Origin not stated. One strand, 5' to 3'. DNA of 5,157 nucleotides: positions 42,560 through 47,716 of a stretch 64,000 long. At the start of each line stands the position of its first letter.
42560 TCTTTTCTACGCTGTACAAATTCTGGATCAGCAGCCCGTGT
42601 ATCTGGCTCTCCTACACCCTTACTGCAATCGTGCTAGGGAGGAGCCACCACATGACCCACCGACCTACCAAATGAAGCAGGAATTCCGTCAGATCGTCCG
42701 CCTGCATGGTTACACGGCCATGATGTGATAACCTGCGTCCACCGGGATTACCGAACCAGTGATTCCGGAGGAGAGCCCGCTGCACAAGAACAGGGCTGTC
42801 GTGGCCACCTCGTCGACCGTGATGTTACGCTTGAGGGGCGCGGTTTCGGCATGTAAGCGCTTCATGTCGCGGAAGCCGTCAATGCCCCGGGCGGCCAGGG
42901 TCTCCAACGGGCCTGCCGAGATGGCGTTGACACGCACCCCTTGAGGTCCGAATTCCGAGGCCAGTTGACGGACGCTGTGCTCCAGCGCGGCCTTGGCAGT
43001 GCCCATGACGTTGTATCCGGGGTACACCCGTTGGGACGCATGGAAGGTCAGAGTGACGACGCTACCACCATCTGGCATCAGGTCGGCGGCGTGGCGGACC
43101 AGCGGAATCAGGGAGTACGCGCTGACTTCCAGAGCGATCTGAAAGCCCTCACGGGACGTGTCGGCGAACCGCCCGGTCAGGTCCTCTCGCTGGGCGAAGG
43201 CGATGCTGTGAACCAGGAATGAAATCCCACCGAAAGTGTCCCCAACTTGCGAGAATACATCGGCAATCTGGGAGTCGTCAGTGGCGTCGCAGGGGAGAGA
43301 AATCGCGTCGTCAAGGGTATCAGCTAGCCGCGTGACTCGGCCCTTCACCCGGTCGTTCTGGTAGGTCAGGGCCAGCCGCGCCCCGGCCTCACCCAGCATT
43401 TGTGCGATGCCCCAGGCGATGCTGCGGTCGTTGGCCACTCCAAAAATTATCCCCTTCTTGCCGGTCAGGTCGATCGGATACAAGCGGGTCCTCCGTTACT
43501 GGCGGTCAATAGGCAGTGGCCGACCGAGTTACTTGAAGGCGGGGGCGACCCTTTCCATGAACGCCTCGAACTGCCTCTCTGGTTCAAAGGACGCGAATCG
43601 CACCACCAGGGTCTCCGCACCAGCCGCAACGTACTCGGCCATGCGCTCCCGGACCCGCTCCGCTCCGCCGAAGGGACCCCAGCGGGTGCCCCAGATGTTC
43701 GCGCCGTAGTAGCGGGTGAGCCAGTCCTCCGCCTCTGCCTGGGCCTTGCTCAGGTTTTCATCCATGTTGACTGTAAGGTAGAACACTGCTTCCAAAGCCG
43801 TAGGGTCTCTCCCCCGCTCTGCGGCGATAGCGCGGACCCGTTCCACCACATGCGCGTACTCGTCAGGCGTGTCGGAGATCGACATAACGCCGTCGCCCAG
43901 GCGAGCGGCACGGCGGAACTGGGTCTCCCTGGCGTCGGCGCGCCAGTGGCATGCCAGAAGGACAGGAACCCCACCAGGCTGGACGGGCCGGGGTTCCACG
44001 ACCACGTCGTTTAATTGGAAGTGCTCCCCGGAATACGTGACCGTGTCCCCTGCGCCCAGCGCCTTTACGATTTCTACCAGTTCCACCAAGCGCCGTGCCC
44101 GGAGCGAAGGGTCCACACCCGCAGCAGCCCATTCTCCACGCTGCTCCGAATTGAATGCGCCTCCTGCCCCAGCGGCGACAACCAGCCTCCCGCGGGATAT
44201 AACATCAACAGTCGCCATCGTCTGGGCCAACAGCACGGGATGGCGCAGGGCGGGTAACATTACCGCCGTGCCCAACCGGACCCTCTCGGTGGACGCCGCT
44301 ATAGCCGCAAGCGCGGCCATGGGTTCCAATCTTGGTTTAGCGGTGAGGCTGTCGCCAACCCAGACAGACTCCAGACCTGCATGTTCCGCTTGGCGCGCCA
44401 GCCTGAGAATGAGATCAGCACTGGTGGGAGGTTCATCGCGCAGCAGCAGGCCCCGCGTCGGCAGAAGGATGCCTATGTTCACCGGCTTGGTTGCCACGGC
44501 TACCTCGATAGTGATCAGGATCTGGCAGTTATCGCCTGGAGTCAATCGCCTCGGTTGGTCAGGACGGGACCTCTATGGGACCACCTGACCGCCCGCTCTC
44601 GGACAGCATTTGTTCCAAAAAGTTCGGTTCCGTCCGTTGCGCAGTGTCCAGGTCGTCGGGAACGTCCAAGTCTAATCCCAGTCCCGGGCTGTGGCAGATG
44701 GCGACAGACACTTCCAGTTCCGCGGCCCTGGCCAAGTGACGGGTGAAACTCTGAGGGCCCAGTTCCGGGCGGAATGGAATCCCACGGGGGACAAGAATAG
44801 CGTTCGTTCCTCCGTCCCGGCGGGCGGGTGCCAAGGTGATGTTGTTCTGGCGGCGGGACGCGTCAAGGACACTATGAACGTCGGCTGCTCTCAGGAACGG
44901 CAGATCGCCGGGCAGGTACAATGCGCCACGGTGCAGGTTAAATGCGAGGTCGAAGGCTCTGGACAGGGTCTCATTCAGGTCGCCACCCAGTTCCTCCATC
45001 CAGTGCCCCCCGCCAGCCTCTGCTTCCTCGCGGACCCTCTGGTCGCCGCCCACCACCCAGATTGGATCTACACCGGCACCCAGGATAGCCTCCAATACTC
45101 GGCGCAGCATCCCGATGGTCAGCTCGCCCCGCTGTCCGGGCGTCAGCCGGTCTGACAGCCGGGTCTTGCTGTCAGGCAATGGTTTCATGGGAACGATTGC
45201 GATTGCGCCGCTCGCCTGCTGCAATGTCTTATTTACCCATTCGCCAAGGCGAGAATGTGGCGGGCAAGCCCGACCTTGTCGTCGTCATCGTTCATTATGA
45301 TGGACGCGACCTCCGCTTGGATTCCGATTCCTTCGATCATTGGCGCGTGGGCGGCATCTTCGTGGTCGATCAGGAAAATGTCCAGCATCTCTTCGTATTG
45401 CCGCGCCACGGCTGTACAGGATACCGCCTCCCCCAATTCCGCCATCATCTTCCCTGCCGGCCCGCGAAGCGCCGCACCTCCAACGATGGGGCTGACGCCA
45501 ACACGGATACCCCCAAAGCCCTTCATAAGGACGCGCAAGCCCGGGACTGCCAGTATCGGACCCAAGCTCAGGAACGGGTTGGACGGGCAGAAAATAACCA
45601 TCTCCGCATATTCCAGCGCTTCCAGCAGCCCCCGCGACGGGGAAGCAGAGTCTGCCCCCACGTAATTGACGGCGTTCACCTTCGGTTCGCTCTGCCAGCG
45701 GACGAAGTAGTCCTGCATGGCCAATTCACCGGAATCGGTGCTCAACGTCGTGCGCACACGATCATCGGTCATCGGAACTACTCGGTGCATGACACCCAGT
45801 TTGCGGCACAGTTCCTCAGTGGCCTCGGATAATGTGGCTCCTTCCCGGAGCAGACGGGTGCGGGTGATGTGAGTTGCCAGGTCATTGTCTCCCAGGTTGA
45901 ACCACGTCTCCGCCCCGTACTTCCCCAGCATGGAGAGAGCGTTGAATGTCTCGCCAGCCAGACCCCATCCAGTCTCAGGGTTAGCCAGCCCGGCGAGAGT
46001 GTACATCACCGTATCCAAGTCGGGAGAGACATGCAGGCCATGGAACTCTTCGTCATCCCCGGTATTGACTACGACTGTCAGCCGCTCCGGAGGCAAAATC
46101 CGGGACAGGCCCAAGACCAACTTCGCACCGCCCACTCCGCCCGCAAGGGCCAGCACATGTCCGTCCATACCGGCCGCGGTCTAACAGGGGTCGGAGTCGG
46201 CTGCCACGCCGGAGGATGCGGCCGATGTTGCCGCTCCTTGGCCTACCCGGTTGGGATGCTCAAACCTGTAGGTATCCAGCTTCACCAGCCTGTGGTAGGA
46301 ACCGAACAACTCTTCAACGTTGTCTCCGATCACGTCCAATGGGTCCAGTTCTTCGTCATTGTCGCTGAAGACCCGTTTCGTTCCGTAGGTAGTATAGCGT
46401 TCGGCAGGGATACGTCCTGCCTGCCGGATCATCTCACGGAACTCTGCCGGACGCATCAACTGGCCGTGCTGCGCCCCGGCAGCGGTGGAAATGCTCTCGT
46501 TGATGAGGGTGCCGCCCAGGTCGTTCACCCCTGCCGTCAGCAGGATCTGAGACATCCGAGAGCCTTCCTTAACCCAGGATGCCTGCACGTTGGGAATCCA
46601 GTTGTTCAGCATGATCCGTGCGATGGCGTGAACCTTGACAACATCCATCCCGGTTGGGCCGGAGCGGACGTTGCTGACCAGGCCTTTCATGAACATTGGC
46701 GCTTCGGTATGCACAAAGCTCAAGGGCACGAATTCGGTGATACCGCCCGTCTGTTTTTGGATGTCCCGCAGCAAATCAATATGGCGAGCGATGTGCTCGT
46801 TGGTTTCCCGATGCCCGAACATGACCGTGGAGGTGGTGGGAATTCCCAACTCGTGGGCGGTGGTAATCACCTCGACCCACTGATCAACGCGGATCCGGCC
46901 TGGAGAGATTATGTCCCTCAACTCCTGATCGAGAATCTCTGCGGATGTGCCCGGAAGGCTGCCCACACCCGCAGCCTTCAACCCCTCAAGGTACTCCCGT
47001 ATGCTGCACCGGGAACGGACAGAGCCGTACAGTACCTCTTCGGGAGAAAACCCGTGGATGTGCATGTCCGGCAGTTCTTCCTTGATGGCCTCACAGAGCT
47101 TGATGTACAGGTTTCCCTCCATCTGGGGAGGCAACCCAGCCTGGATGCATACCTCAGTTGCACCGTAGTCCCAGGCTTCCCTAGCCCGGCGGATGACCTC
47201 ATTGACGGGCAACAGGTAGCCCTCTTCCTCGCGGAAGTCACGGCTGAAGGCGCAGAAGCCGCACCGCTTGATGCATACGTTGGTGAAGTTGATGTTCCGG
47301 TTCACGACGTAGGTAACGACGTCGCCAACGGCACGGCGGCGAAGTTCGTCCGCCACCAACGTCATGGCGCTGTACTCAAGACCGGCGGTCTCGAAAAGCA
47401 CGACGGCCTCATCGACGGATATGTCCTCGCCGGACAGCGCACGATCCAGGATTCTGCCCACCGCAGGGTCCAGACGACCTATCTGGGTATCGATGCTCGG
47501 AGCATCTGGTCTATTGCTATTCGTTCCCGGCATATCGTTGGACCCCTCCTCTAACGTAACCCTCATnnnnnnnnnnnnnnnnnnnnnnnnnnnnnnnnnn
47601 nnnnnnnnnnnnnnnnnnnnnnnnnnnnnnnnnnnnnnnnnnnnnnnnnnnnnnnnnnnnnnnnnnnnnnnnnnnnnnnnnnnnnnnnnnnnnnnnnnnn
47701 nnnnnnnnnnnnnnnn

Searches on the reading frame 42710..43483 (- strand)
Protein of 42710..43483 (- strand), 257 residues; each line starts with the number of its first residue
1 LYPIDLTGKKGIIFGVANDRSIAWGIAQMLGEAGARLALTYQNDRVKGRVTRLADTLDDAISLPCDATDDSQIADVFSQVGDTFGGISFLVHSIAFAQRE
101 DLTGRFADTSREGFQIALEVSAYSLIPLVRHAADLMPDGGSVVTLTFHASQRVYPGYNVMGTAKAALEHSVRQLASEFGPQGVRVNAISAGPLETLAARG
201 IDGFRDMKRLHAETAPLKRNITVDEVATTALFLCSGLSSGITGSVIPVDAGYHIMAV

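Call 8: search_protein_families(library=ncbifam, proteins=[window:42710-43483:-], max_evalue=0.00001)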
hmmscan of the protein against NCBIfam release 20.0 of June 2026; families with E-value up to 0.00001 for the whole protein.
window:42710-43483:- (257 aa): 173 families (the best 25 are shown)
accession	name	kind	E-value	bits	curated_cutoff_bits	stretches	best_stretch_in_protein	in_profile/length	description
NF005615.0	PRK07370.1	equivalog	3.1e-95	318.3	391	1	4-256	3-258/259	enoyl-ACP reductase FabI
NF006019.0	PRK08159.1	equivalog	3.7e-91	305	452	1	6-256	8-258/272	enoyl-ACP reductase FabI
NF006369.1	PRK08594.1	equivalog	4.1e-91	304.9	370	1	5-255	3-255/256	enoyl-ACP reductase FabI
NF005078.0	PRK06505.1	equivalog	2.7e-89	298.9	446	1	7-256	6-255/271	enoyl-ACP reductase FabI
NF005717.0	PRK07533.1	equivalog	5.4e-87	291.7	337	1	5-256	8-259/259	enoyl-ACP reductase FabI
NF006266.0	PRK08415.1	equivalog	4e-85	285.5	441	1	6-256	3-253/274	enoyl-ACP reductase FabI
NF004748.0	PRK06079.1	equivalog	2.9e-80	269.1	362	1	6-254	5-251/252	enoyl-ACP reductase FabI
NF005422.0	PRK06997.1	equivalog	4.5e-79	265.5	440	1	6-255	4-254/262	enoyl-ACP reductase FabI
NF005145.0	PRK06603.1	equivalog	1.7e-77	260.4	456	1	6-256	6-256/260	enoyl-ACP reductase FabI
NF005938.0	PRK07984.1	equivalog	4.3e-75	252.3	477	1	6-256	4-255/262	enoyl-ACP reductase FabI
NF006428.0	PRK08690.1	equivalog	9.9e-74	247.9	462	1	6-256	4-256/261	enoyl-ACP reductase FabI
NF005908.0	PRK07889.1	equivalog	2.5e-58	197.8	299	1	6-256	5-255/256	enoyl-ACP reductase FabI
NF004957.0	PRK06300.1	equivalog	1.6e-53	181.9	356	2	69-257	102-290/299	enoyl-[acyl-carrier-protein] reductase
NF040631.2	InhA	exception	9.9e-38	130.1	430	1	6-251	3-257/257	NADH-dependent enoyl-ACP reductase InhA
NF005975.0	PRK08063.1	equivalog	2.2e-33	115.6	328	1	11-254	7-248/250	enoyl-[acyl-carrier-protein] reductase FabL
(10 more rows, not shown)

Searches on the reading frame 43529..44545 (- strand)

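Call 8: search_protein_families(library=ncbifam, proteins=[window:43529-44545:-], max_evalue=0.00001)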
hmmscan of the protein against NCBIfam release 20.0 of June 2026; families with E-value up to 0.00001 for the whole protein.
window:43529-44545:- (338 aa): 30 families (the best 25 are shown)
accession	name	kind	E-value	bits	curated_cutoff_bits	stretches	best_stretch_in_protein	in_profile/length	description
TIGR03619.1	F420_Rv2161c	subfamily_domain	1.5e-45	155.8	166.9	1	67-315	38-245/247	TIGR03619 family F420-dependent LLM class oxidoreductase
TIGR03560.1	F420_Rv1855c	subfamily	2e-34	119.4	231.4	1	37-252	6-223/227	TIGR03560 family F420-dependent LLM class oxidoreductase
NF002619.0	PRK02271.1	equivalog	4.9e-28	98.4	276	1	40-272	10-226/329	5,10-methylenetetrahydromethanopterin reductase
TIGR03621.1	F420_MSMEG_2516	subfamily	3.5e-27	95.3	213.15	1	41-269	11-233/295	TIGR03621 family F420-dependent LLM class oxidoreductase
TIGR03555.1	F420_mer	equivalog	3.3e-25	89.2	348.7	1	43-272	11-225/325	5,10-methylenetetrahydromethanopterin reductase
TIGR04021.1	LLM_DMSO2_sfnG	equivalog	8.3e-24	84.6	382.95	1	46-257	30-237/350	dimethylsulfone monooxygenase SfnG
TIGR03854.1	F420_MSMEG_3544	hypoth_equivalog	2.9e-23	82.6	295.6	1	51-333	20-281/290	TIGR03854 family LLM class F420-dependent oxidoreductase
TIGR03857.1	F420_MSMEG_2249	hypoth_equivalog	4.5e-23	82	218.4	1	46-287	16-242/329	TIGR03857 family LLM class F420-dependent oxidoreductase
TIGR03571.1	lucif_BA3436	subfamily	6.7e-23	81.4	303.9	1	21-267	10-251/304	TIGR03571 family LLM class oxidoreductase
TIGR03557.1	F420_G6P_family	subfamily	3.5e-21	75.7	210.4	1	46-227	15-192/316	TIGR03557 family F420-dependent LLM class oxidoreductase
TIGR03564.1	F420_MSMEG_4879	subfamily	1.8e-19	70.4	234.25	1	47-279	2-218/265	TIGR03564 family F420-dependent LLM class oxidoreductase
TIGR03554.1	F420_G6P_DH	equivalog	1.8e-19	69.9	420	1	48-273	20-245/331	glucose-6-phosphate dehydrogenase (coenzyme-F420)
TIGR04020.1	seco_metab_LLM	subfamily_domain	1.1e-18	67.5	244.45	1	44-282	19-252/341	MupA/Atu3671 family FMN-dependent luciferase-like monooxygenase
TIGR04465.1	ArgArg_F420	equivalog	1.9e-18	66.7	470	1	32-263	49-274/364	F420-dependent hydroxymycolic acid dehydrogenase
TIGR04024.1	F420_NP1902A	hypoth_equivalog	2e-18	66.3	345.4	1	42-282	13-238/330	TIGR04024 family LLM class F420-dependent oxidoreductase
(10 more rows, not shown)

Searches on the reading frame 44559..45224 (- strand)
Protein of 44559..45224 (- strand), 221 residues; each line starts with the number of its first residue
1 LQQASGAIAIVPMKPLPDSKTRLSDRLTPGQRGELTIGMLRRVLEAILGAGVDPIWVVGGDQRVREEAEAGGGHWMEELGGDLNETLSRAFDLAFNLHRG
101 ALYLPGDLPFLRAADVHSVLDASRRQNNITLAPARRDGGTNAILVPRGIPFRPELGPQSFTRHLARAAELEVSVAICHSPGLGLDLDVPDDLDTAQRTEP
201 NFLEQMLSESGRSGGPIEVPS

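Call 8: search_protein_families(library=ncbifam, proteins=[window:44559-45224:-], max_evalue=0.00001)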
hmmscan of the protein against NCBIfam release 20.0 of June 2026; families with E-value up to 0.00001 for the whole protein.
window:44559-45224:- (221 aa): 3 families
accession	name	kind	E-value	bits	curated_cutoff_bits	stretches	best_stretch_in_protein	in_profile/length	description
TIGR03552.1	F420_cofC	equivalog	3.5e-40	137.7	105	1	9-197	2-189/196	2-phospho-L-lactate guanylyltransferase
TIGR04282.1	glyco_like_cofC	hypoth_equivalog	1.2e-07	31.7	134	1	19-139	13-135/189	TIGR04282 family arsenosugar biosynthesis glycosyltransferase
TIGR03310.1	matur_MocA_YgfJ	equivalog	4.7e-06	26.7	186.45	1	39-192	27-185/188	molybdenum cofactor cytidylyltransferase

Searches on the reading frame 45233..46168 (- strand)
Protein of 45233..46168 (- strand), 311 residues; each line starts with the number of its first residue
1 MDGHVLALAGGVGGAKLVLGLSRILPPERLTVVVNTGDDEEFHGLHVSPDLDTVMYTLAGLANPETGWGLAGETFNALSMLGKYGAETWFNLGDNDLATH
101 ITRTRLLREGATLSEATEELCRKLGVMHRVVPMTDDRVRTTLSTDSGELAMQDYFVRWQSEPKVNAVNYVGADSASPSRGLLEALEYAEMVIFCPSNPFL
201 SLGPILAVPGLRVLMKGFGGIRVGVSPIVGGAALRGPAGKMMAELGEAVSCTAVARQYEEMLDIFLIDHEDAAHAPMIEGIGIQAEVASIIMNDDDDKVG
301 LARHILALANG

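Call 8: search_protein_families(library=ncbifam, proteins=[window:45233-46168:-], max_evalue=0.00001)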
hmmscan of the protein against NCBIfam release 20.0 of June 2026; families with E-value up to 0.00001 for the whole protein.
window:45233-46168:- (311 aa): 2 families
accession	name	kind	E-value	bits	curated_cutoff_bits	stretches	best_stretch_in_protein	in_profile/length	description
TIGR01819.1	F420_cofD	equivalog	2.9e-94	315.4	257.45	1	6-305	2-299/301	2-phospho-L-lactate transferase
TIGR01826.1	CofD_related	subfamily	3.1e-06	26.9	196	0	112-212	99-197/310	uridine diphosphate-N-acetylglucosamine-binding protein YvcK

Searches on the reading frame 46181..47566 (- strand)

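Call 8: search_protein_families(library=ncbifam, proteins=[window:46181-47566:-], max_evalue=0.00001)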
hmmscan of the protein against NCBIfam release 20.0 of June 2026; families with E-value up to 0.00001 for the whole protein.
window:46181-47566:- (461 aa): 13 families
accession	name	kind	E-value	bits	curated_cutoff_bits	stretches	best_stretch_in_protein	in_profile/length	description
TIGR03551.1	F420_cofH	equivalog_domain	1.1e-143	478.3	374.1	1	50-395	2-343/345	5-amino-6-(D-ribitylamino)uracil--L-tyrosine 4-hydroxyphenyl transferase CofH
NF006687.0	PRK09234.1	equivalog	1.3e-142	476.8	1018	1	38-398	480-838/849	bifunctional FO biosynthesis protein CofGH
NF005609.0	PRK07360.1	equivalog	2.6e-133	444.4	426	1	36-398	8-369/374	7,8-didemethyl-8-hydroxy-5-deazariboflavin synthase subunit CofH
TIGR00423.1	TIGR00423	subfamily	5e-116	387.3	260.25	1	84-394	1-307/310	CofH family radical SAM protein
TIGR03699.1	menaquin_MqnC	equivalog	2.7e-103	345.4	428.1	1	48-394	2-339/342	cyclic dehypoxanthinyl futalosine synthase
TIGR03700.1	mena_SCO4494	equivalog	1.9e-92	309.9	434.55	1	39-394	1-348/351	aminofutalosine synthase MqnE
NF006277.0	PRK08445.1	equivalog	1.5e-79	267.4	576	1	50-396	5-344/348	dehypoxanthine futalosine cyclase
NF006276.0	PRK08444.1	equivalog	5.1e-68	229.7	560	1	39-396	3-349/353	aminofutalosine synthase MqnE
NF004580.0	PRK05926.1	equivalog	2.5e-54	184.9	583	1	37-388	16-363/370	hypothetical protein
TIGR03550.1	F420_cofG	equivalog_domain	4.9e-17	62.1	213.35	1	85-352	1-265/322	7,8-didemethyl-8-hydroxy-5-deazariboflavin synthase CofG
NF004884.0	PRK06245.1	equivalog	2.1e-16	59.8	209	2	79-148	6-73/340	7,8-didemethyl-8-hydroxy-5-deazariboflavin synthase subunit CofG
TIGR00433.2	bioB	equivalog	1.3e-09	37.7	225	1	48-145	2-100/307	biotin synthase BioB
TIGR03956.1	rSAM_HydE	equivalog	2.2e-09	37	254.6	1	47-282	9-232/340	[FeFe] hydrogenase H-cluster radical SAM maturase HydE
